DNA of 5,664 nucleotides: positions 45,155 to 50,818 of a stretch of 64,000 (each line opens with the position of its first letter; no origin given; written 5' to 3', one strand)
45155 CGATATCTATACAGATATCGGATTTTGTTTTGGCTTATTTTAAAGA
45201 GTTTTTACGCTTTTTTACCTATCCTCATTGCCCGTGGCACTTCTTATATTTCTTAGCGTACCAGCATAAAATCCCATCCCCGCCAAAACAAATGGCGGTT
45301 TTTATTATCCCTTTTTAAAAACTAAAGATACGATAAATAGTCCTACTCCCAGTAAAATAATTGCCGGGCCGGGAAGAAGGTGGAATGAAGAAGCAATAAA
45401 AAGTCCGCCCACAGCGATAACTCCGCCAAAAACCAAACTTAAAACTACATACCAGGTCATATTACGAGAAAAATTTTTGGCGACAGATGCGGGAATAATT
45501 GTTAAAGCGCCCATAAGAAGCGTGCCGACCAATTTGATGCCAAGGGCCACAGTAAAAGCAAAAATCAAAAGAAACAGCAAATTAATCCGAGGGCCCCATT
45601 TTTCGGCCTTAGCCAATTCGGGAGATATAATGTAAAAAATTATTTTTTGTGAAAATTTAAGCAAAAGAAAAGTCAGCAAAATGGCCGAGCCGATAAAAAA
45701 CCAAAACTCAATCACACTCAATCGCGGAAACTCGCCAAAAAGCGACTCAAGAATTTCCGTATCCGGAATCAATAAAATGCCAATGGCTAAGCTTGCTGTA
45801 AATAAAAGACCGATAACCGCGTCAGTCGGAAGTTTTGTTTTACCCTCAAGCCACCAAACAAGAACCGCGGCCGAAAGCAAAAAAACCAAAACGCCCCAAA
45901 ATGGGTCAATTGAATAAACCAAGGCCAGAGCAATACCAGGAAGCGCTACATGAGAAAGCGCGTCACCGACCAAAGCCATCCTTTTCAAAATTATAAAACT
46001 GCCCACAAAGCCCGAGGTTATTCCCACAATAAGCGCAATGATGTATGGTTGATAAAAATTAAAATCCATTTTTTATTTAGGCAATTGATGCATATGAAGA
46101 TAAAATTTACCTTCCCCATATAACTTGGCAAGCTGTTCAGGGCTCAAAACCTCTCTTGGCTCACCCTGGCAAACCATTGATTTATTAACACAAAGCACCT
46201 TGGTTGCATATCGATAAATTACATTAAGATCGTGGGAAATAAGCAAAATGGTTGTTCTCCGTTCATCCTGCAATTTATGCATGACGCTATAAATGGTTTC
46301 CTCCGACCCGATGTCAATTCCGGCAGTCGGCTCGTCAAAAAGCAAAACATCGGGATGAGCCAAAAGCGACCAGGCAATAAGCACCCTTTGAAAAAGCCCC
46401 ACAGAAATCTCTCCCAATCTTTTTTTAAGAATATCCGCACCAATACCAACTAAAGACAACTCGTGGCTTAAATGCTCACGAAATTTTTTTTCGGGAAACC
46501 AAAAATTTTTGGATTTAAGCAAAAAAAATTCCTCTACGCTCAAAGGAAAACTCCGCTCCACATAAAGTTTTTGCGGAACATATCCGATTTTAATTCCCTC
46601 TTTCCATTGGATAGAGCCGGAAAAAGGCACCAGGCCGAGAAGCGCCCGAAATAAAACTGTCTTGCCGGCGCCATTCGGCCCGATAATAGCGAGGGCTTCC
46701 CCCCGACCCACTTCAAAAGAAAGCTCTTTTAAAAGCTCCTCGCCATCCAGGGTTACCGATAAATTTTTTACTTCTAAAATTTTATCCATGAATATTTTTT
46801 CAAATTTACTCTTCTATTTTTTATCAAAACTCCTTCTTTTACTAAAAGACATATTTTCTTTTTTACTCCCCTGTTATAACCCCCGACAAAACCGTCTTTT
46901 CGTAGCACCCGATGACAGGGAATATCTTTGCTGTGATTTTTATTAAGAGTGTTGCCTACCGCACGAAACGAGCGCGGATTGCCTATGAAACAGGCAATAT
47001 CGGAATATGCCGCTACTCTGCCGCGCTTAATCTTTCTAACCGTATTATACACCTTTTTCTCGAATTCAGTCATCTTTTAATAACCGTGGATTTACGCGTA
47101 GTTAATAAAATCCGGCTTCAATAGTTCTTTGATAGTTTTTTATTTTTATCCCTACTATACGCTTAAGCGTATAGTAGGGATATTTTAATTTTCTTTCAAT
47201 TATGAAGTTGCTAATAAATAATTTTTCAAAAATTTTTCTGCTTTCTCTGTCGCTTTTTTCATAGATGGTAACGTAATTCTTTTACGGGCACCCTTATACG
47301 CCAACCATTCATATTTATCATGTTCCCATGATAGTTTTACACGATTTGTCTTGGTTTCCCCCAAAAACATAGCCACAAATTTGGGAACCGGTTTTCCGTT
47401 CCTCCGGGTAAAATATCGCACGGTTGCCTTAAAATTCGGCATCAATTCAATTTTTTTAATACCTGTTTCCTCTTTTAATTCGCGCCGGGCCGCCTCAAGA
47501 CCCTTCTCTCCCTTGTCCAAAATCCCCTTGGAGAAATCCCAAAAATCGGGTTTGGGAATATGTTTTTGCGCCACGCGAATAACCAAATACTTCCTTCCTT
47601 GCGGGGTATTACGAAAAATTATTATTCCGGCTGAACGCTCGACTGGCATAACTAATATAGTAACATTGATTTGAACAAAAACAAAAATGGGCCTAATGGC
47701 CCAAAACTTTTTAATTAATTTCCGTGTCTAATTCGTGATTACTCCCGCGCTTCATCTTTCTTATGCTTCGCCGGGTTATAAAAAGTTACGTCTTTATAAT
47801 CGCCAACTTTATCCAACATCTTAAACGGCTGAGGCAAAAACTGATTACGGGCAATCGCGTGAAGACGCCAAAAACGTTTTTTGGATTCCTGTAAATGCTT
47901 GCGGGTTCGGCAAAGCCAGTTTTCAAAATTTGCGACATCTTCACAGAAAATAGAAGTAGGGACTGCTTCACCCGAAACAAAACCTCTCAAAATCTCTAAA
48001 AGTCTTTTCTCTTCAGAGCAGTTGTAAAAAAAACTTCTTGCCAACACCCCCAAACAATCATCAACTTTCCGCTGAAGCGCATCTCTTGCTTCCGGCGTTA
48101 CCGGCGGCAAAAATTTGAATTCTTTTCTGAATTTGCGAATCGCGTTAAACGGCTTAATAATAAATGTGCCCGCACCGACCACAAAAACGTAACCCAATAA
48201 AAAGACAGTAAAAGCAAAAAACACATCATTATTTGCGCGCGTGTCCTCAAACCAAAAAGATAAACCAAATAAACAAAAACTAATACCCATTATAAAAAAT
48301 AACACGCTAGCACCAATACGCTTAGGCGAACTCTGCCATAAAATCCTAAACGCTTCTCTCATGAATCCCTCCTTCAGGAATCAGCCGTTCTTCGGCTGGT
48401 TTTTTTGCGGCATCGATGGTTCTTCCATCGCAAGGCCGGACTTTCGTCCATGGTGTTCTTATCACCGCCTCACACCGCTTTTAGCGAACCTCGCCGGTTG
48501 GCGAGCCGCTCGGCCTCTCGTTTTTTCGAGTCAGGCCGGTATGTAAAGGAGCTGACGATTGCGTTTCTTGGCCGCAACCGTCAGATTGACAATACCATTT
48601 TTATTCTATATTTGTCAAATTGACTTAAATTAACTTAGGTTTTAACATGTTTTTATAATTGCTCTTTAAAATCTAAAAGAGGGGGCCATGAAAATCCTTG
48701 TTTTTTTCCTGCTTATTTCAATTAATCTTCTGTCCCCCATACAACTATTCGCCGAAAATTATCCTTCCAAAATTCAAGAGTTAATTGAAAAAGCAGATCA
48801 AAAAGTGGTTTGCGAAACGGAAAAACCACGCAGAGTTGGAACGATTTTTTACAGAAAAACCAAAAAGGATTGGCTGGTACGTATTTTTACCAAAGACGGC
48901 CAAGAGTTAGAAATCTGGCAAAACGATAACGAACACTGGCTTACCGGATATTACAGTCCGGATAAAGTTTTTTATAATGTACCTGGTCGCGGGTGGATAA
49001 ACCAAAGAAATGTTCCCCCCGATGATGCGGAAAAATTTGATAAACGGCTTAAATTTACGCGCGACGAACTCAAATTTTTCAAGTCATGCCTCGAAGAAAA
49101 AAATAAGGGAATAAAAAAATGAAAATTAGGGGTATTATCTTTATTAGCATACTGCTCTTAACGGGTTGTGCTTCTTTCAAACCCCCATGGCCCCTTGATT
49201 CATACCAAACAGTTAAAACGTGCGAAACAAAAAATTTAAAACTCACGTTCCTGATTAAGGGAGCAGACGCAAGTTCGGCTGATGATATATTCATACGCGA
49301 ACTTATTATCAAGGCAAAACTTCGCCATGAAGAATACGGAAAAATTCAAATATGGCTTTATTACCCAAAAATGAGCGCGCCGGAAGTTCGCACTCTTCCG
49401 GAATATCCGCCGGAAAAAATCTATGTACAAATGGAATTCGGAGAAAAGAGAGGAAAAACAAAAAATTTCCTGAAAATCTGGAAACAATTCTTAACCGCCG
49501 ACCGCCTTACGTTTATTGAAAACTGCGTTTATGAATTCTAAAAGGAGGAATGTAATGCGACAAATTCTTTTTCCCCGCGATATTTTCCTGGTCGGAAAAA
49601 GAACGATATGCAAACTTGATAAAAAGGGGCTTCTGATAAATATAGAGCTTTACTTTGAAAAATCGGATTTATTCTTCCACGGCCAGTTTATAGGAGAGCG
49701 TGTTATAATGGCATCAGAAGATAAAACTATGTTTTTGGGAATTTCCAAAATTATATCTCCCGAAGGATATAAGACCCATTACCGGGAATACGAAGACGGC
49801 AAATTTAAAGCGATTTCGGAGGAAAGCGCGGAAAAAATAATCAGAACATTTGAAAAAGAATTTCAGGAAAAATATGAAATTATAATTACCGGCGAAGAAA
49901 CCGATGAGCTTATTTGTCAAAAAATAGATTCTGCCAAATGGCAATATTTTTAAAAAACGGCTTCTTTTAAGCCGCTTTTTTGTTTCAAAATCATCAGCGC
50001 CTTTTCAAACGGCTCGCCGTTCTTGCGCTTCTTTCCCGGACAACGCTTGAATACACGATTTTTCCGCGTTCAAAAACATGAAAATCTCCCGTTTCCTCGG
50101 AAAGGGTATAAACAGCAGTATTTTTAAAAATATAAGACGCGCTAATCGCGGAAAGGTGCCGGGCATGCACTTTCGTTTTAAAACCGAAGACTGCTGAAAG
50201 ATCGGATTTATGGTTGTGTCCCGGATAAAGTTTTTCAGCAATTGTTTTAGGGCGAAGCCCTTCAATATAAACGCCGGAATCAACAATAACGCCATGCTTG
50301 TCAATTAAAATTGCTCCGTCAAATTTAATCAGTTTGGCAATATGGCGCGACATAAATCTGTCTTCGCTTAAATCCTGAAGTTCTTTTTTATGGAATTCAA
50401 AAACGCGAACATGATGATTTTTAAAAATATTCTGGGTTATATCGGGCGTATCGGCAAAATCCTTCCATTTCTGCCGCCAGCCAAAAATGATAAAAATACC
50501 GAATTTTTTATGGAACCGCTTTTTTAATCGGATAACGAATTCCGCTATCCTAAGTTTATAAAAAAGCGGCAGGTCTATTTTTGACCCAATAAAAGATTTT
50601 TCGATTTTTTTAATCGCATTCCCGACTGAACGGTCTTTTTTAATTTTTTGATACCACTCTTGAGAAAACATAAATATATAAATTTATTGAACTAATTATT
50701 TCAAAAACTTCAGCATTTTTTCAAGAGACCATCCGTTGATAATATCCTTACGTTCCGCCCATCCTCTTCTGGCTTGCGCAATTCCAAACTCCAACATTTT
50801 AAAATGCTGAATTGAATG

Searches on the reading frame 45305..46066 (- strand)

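Call 73: search_protein_families(library=pfam, proteins=[window:45305-46066:-])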
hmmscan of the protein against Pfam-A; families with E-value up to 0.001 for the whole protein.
window:45305-46066:- (253 aa): 1 family
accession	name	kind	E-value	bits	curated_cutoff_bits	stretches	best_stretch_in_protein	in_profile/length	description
PF00950.22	ABC-3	-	4.7e-48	164.4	20.1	1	8-250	9-257/258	ABC 3 transport family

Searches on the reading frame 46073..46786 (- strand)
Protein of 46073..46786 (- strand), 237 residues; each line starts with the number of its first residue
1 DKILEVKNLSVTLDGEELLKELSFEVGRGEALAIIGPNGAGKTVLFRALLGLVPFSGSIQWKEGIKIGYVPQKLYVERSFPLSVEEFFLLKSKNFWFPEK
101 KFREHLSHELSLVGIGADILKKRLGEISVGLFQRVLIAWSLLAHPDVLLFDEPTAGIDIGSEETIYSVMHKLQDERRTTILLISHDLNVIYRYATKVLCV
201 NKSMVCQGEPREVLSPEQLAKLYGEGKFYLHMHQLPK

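Call 73: search_protein_families(library=pfam, proteins=[window:46073-46786:-])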
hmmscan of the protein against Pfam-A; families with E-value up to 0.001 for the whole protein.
window:46073-46786:- (237 aa): 2 families
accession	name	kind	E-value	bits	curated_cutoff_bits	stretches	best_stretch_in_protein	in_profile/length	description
PF00005.33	ABC_tran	-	1.1e-21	78.4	25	1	19-155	1-137/137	ABC transporter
PF13304.12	AAA_21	-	8.6e-11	42.9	27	2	133-189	243-302/304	AAA domain, putative AbiEii toxin, Type IV TA system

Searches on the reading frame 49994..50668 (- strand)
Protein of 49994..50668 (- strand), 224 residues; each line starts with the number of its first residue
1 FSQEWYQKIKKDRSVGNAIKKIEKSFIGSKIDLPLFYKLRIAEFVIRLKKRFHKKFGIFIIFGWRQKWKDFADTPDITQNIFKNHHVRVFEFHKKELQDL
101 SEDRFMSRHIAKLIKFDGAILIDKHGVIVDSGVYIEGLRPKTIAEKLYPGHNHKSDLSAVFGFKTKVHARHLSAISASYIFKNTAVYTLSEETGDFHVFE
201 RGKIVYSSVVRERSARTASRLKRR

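Call 73: search_protein_families(library=pfam, proteins=[window:49994-50668:-])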
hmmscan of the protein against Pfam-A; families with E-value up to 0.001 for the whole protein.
window:49994-50668:- (224 aa): 1 family
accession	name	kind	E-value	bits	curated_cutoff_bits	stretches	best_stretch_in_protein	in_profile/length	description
PF02457.21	DAC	-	1.3e-05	25.2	27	0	54-203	10-118/119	DisA bacterial checkpoint controller nucleotide-binding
